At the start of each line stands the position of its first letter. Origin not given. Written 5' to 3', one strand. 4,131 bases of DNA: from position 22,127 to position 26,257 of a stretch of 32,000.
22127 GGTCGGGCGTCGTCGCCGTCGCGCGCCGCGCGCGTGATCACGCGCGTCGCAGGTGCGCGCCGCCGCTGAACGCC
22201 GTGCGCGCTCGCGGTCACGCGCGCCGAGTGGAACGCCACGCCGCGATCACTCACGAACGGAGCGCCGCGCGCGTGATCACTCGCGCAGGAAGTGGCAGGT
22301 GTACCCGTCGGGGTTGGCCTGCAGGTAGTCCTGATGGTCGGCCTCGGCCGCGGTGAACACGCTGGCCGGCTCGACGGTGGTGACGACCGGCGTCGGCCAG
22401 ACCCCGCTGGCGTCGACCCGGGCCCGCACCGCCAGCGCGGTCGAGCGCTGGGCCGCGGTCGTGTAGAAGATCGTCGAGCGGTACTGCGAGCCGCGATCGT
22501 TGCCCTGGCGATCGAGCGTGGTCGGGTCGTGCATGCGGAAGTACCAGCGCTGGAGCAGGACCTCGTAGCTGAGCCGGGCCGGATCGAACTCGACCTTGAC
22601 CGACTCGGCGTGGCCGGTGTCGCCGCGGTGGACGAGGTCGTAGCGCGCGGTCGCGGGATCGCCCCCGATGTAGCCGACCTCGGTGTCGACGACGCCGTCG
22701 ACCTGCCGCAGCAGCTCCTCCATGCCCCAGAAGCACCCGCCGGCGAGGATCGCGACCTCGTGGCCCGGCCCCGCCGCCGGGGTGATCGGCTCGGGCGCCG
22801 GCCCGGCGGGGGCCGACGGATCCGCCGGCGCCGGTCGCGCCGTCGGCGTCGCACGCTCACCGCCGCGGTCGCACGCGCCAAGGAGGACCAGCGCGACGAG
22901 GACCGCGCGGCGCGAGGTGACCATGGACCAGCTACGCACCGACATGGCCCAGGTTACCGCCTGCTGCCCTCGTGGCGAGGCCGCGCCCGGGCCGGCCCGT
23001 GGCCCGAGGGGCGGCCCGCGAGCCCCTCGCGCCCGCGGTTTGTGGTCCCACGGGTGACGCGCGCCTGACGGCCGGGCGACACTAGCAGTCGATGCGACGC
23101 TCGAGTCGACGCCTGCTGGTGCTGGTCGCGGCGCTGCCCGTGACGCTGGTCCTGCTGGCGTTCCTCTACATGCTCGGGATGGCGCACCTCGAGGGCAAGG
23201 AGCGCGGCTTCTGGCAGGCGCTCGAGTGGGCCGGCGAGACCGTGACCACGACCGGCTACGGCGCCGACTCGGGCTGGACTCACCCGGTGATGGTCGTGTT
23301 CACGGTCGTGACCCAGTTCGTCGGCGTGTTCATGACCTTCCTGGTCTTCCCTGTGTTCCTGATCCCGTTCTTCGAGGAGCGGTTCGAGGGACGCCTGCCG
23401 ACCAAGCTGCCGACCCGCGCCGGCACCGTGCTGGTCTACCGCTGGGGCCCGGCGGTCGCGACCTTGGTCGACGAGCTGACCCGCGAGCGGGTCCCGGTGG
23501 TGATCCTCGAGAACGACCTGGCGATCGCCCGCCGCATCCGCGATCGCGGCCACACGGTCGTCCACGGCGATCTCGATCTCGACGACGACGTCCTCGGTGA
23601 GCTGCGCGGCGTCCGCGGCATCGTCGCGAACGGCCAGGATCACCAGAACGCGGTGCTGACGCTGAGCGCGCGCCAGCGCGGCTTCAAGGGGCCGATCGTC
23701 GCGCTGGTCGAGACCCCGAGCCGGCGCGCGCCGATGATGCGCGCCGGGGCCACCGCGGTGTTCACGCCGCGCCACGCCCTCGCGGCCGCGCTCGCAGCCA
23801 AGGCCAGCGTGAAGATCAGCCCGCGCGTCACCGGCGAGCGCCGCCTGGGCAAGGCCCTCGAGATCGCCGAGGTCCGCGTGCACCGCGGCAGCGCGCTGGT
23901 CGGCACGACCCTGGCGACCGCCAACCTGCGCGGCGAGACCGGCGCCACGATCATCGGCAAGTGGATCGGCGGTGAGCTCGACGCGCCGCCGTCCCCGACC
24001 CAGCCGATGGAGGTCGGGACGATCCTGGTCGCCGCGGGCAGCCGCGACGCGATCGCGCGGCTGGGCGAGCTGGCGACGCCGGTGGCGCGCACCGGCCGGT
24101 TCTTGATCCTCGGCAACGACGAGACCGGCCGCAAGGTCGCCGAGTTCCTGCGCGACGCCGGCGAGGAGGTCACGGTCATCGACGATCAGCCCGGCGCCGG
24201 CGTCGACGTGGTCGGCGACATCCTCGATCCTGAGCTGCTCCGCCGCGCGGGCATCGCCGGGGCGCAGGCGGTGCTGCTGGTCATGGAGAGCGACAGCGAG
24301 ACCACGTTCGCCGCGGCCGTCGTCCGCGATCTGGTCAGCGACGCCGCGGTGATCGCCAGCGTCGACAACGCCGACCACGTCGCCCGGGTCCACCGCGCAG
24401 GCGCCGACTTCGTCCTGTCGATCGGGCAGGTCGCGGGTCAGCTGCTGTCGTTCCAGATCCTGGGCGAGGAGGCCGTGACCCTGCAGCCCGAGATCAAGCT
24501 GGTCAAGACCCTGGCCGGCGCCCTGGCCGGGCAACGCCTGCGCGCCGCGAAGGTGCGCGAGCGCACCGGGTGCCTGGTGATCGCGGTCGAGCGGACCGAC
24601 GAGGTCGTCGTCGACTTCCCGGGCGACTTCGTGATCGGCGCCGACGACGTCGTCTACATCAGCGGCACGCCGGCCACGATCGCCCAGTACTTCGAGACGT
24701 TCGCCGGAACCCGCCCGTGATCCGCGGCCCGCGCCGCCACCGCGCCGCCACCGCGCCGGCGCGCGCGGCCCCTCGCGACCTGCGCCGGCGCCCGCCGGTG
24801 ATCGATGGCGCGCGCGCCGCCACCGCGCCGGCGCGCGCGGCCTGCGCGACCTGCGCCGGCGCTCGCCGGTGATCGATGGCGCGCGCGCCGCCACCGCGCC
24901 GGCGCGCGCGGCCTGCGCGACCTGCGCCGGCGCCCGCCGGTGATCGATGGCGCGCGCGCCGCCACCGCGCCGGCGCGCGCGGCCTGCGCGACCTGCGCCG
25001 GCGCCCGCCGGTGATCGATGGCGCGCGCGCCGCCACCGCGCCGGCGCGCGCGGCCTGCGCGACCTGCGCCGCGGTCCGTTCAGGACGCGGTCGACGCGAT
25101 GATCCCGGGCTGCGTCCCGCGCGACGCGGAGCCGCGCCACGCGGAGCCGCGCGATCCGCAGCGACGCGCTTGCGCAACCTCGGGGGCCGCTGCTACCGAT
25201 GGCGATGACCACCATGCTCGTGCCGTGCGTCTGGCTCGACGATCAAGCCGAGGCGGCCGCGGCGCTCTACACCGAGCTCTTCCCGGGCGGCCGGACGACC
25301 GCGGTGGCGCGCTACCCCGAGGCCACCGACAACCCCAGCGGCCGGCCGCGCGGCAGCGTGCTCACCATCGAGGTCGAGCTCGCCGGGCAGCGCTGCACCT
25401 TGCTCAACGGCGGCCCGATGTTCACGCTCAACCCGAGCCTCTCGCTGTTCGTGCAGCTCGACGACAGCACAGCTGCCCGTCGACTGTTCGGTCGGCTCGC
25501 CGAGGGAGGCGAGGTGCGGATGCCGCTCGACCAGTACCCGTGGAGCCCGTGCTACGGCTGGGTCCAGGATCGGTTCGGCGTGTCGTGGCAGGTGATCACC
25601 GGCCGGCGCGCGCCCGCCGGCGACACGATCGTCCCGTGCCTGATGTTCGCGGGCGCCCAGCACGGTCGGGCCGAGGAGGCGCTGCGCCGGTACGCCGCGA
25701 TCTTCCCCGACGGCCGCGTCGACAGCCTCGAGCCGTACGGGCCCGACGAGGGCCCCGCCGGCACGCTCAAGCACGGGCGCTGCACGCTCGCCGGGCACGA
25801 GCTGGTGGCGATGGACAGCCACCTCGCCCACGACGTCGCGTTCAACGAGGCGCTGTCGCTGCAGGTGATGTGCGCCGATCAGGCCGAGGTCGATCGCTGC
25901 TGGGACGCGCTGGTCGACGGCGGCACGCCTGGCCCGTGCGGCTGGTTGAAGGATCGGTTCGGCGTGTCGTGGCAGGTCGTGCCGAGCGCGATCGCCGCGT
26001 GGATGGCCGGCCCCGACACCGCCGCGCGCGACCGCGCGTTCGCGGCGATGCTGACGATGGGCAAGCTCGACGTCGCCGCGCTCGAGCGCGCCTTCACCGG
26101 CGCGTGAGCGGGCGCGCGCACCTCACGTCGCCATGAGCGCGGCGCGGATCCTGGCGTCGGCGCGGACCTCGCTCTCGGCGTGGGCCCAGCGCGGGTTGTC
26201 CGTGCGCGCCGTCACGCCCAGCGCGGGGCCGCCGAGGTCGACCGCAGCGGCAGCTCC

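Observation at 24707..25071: Stop codon plus strong all-GC hairpin module repeated five times after the K+ channel gene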

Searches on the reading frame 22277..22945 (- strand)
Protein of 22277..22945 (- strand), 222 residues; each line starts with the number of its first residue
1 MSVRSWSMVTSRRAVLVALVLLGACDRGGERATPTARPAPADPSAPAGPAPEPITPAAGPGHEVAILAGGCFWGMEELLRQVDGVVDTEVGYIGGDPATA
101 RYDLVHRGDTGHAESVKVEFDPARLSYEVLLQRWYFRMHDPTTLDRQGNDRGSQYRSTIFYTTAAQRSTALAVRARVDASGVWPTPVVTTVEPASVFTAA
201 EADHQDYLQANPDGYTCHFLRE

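Call 10: search_protein_families(library=pfam, proteins=[window:22277-22945:-])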
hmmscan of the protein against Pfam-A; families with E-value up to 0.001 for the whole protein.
window:22277-22945:- (222 aa): 1 family
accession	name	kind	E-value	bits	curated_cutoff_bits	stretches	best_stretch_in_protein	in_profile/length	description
PF01625.27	PMSR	-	2.6e-56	190.5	23.7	1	65-216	2-152/153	Peptide methionine sulfoxide reductase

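Call 35: find_encoding_contigs(protein=window:22277-22945:-, flank=10000, max_places=6)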
Protein window:22277-22945:- (222 aa): no gene with exactly this product is on record in the collection.

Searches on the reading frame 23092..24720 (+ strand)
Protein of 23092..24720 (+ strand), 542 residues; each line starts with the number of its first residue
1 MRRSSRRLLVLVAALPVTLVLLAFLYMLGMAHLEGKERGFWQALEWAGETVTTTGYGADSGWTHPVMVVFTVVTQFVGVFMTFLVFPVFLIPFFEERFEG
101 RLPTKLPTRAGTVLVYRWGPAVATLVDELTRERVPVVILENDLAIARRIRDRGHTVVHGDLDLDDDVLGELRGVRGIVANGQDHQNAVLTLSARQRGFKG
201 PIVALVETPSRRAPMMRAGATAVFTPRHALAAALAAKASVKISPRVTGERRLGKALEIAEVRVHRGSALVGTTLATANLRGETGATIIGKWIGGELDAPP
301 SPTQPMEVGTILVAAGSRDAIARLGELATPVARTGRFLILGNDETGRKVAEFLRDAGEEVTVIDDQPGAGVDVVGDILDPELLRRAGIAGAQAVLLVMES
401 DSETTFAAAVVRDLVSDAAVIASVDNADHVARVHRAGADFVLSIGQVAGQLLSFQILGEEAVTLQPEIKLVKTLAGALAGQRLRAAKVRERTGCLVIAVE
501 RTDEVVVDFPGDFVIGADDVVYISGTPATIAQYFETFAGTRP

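Call 9: find_encoding_contigs(protein=window:23092-24720:+, flank=3000, max_places=10)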
Protein window:23092-24720:+ (542 aa): no gene with exactly this product is on record in the collection.

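Call 10: search_protein_families(library=pfam, proteins=[window:23092-24720:+])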
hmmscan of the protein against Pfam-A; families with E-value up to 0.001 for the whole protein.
window:23092-24720:+ (542 aa): 2 families
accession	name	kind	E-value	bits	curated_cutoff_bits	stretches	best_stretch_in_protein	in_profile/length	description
PF02254.24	TrkA_N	-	8.1e-28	97.5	23.8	2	337-443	1-115/116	TrkA-N domain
PF02080.26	TrkA_C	-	1.4e-21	76.6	27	2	477-537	11-70/71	TrkA-C domain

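Call 11: find_related_loci(query=window:23092-24720:+, collection=genome_contigs, flank=6000)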
Query window:23092-24720:+ (542 aa) in genome_contigs; peptide patterns used: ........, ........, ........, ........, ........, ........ (x = any residue, [..] = any of these).
255 stretches matched a pattern; 81 encode a relative of the query (tblastn E <= 1e-3); the best 80 are kept; 80 distinct loci.
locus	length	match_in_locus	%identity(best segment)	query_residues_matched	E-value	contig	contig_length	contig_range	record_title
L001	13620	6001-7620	79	1-540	0e+0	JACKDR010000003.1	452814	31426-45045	MAG: Kofleriaceae bacterium isolate HK-STAS-MYXO-12 HK-STAS-MYXO-12_3, whole genome shotgun sequence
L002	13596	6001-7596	76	10-541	0e+0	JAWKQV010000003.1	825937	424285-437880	MAG: Kofleriaceae bacterium isolate ABC1.117 ABC1.117.fa-3, whole genome shotgun sequence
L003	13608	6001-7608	70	8-542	0e+0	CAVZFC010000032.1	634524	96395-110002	MAG: uncultured delta proteobacterium isolate MFD05684.bin.1.145 genome assembly, contig: contig_71023, whole genome sho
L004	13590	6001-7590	62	13-542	0e+0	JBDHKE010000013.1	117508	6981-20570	MAG: Gemmatimonadota bacterium isolate BHB10-38_Bin_161 BHB10-38_Bin_161_scaffold_1768, whole genome shotgun sequence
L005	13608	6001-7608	70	8-542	0e+0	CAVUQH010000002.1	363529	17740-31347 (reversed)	MAG: uncultured delta proteobacterium isolate MFD05684.bin.1.144 genome assembly, contig: contig_21775, whole genome sho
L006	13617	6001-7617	55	3-541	0e+0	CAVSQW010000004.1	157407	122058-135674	MAG: uncultured Gemmatimonadales bacterium isolate MFD05684.bin.2.73 genome assembly, contig: contig_30025, whole genome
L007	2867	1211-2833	56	1-541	0e+0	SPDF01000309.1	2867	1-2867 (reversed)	MAG: Gemmatimonadales bacterium isolate das_tool.metabat2.96 k141_811920, whole genome shotgun sequence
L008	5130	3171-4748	55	16-541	1e-179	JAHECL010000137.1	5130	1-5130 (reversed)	MAG: Gemmatimonadetes bacterium isolate Ww169 NODE_51084_length_5130_cov_2.575963, whole genome shotgun sequence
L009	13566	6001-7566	55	20-541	5e-175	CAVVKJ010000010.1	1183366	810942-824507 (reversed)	MAG: uncultured Gemmatimonadales bacterium isolate MFD04716.bin.2.176 genome assembly, contig: contig_4, whole genome sh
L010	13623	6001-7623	53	1-541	1e-173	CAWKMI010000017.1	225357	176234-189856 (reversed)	MAG: uncultured Gemmatimonadales bacterium isolate MFD05442.bin.2.133 genome assembly, contig: contig_6384, whole genome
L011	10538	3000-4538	56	29-541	1e-173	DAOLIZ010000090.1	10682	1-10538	MAG TPA_asm: Gemmatimonadales bacterium isolate AMR_MDS_0297 NODE_601_length_10682_cov_60.465983, whole genome shotgun s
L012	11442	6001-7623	54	1-541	8e-172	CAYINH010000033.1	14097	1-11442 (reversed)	MAG TPA_asm: uncultured Gemmatimonadaceae bacterium isolate ERP119705_co25_332 genome assembly, contig: NODE_3279_length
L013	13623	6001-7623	53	1-541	1e-174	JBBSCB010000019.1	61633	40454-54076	MAG: Gemmatimonadales bacterium isolate La6_metabat2.229 La6_metabat2.229_K_157857_L_61633_cov_12.9988, whole genome sho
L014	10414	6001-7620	49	1-537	2e-165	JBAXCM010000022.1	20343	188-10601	MAG: Verrucomicrobiota bacterium isolate ELA193 MAG193_22, whole genome shotgun sequence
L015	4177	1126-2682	53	22-541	5e-170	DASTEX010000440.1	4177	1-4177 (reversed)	MAG TPA_asm: Gemmatimonadales bacterium isolate SMAG_U859 k141_1245968, whole genome shotgun sequence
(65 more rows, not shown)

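Call 21: find_homologous_proteins(query=window:23092-24720:+, max_evalue=1e-100)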
Query window:23092-24720:+ (542 aa): 994 proteins with E <= 1e-100 among 8000 candidates; the best 120 are listed.
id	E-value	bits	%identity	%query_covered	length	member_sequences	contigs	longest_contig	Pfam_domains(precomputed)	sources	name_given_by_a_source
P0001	0.0e+0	1086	94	99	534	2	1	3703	PF02080.27,PF02254.25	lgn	-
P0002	1.0e-284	963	82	97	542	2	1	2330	PF02080.27,PF02254.25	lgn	-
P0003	1.9e-273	926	80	97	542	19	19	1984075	PF02080.27,PF02254.25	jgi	jgi:Trk K+ transport system NAD-binding subunit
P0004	1.4e-271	920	79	97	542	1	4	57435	PF02080.27,PF02254.25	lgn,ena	-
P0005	1.2e-262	890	76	100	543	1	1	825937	PF02080.27,PF02254.25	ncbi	ncbi:MAG: NAD-binding protein [Kofleriaceae bacterium]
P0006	5.6e-243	825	70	100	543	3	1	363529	PF02080.27,PF02254.25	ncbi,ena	-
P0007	3.0e-238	810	69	100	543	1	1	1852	PF02080.27,PF02254.25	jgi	jgi:Trk K+ transport system NAD-binding subunit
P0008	9.9e-219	745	64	100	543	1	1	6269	PF02080.27,PF02254.25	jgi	jgi:Trk K+ transport system NAD-binding subunit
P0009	1.0e-212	726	62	98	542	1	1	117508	PF02080.27,PF02254.25,PF07885.23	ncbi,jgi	jgi:Trk K+ transport system NAD-binding subunit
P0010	6.8e-206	703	59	100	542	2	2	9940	PF02080.27,PF02254.25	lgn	-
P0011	8.2e-206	703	61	99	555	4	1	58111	PF02080.27,PF02254.25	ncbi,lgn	-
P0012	1.1e-202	692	60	99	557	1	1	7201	PF02080.27,PF02254.25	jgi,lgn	-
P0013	3.1e-201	688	60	97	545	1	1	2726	PF02080.27,PF02254.25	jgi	-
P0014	8.0e-198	676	58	96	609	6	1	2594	PF02080.27,PF02254.25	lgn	-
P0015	2.6e-196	671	59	94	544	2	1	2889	PF02080.27,PF02254.25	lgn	-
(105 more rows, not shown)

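Call 22: find_encoding_contigs(protein=P0001, flank=5000, max_places=6)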
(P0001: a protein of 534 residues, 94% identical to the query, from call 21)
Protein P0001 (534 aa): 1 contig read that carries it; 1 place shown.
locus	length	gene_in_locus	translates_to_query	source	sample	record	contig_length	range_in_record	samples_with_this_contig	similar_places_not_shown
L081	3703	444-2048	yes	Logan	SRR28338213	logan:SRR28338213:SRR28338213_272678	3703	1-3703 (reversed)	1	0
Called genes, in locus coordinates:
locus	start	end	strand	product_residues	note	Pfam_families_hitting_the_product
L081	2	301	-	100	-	?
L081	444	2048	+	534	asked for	PF02254:TrkA_N, PF02080:TrkA_C, PF02254:TrkA_N, PF02080:TrkA_C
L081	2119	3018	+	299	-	PF00903:Glyoxalase (faint), PF06983:3-dmu-9_3-mt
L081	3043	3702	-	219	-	?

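Call 23: find_encoding_contigs(protein=P0002, flank=5000, max_places=6)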
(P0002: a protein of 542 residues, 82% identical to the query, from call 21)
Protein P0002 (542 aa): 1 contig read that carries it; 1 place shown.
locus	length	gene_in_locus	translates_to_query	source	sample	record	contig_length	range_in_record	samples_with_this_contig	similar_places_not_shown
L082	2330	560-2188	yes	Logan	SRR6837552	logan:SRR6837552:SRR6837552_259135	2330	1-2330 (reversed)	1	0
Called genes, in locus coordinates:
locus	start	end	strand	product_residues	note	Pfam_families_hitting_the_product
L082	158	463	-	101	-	-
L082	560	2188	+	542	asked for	PF02254:TrkA_N, PF02080:TrkA_C, PF02254:TrkA_N, PF02080:TrkA_C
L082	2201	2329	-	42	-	?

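Call 24: find_encoding_contigs(protein=P0003, flank=10000, max_places=10)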
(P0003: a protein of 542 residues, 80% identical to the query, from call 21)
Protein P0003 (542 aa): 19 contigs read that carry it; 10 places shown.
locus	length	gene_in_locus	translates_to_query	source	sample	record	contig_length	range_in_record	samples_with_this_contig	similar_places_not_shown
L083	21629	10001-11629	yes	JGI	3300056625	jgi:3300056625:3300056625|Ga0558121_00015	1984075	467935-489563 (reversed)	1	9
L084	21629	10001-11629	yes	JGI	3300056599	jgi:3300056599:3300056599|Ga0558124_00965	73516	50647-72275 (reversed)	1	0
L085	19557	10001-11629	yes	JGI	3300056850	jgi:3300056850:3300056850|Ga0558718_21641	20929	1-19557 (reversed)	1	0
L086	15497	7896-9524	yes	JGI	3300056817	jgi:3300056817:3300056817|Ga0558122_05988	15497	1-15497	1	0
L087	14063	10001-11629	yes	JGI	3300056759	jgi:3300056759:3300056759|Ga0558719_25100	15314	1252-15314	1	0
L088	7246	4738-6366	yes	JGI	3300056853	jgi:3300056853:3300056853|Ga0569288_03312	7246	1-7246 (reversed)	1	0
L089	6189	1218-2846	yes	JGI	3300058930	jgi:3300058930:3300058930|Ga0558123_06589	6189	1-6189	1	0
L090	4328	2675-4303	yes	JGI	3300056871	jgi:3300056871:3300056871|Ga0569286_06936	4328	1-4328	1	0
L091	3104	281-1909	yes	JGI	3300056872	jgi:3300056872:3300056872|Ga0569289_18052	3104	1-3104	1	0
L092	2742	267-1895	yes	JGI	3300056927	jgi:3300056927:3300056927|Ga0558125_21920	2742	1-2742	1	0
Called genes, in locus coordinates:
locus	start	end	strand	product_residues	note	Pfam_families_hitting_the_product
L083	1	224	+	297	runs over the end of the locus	-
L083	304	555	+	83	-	-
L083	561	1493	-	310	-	PF05661:DUF808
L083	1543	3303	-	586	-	-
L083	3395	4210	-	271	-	PF01553:Acyltransferase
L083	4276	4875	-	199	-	PF11845:Tll0287-like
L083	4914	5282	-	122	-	PF00903:Glyoxalase, PF13669:Glyoxalase_4 (faint), PF18029:Glyoxalase_6 (weak)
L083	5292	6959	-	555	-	-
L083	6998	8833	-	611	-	PF03169:OPT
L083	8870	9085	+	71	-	-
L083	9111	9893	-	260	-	PF13847:Methyltransf_31, PF08241:Methyltransf_11, PF08242:Methyltransf_12, PF13649:Methyltransf_25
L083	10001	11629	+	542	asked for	PF02254:TrkA_N, PF02080:TrkA_C (weak), PF02254:TrkA_N, PF02080:TrkA_C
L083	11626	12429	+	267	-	PF05721:PhyH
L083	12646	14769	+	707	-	PF01138:RNase_PH, PF03725:RNase_PH_C, PF03726:PNPase, PF01138:RNase_PH, PF00013:KH_1, PF00575:S1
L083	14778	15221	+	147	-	PF22769:DCD, PF00692:dUTPase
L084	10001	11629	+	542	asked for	PF02254:TrkA_N, PF02080:TrkA_C (weak), PF02254:TrkA_N, PF02080:TrkA_C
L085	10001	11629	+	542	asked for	PF02254:TrkA_N, PF02080:TrkA_C (weak), PF02254:TrkA_N, PF02080:TrkA_C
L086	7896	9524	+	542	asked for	PF02254:TrkA_N, PF02080:TrkA_C (weak), PF02254:TrkA_N, PF02080:TrkA_C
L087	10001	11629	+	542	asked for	PF02254:TrkA_N, PF02080:TrkA_C (weak), PF02254:TrkA_N, PF02080:TrkA_C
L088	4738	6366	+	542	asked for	PF02254:TrkA_N, PF02080:TrkA_C (weak), PF02254:TrkA_N, PF02080:TrkA_C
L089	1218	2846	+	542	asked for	PF02254:TrkA_N, PF02080:TrkA_C (weak), PF02254:TrkA_N, PF02080:TrkA_C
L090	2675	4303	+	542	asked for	PF02254:TrkA_N, PF02080:TrkA_C (weak), PF02254:TrkA_N, PF02080:TrkA_C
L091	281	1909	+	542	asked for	PF02254:TrkA_N, PF02080:TrkA_C (weak), PF02254:TrkA_N, PF02080:TrkA_C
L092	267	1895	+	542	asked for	PF02254:TrkA_N, PF02080:TrkA_C (weak), PF02254:TrkA_N, PF02080:TrkA_C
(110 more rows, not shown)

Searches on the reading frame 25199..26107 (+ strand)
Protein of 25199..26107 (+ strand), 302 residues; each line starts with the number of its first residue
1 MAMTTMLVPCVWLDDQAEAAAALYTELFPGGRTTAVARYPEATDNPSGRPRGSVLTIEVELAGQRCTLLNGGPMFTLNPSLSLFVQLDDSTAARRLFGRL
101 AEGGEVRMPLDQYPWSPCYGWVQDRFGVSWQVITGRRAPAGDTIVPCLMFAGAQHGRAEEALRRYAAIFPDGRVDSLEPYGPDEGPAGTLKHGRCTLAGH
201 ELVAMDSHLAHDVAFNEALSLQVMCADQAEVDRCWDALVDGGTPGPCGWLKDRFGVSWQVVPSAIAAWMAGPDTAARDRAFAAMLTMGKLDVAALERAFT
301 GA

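Call 10: search_protein_families(library=pfam, proteins=[window:25199-26107:+])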
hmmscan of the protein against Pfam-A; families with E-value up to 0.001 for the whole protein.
window:25199-26107:+ (302 aa): 1 family
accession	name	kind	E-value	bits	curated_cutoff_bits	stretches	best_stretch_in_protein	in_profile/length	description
PF06983.19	3-dmu-9_3-mt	-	9.3e-62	207.1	24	2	143-261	2-116/116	3-demethylubiquinone-9 3-methyltransferase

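Call 34: find_encoding_contigs(protein=window:25199-26107:+, flank=10000, max_places=6)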
Protein window:25199-26107:+ (302 aa): no gene with exactly this product is on record in the collection.
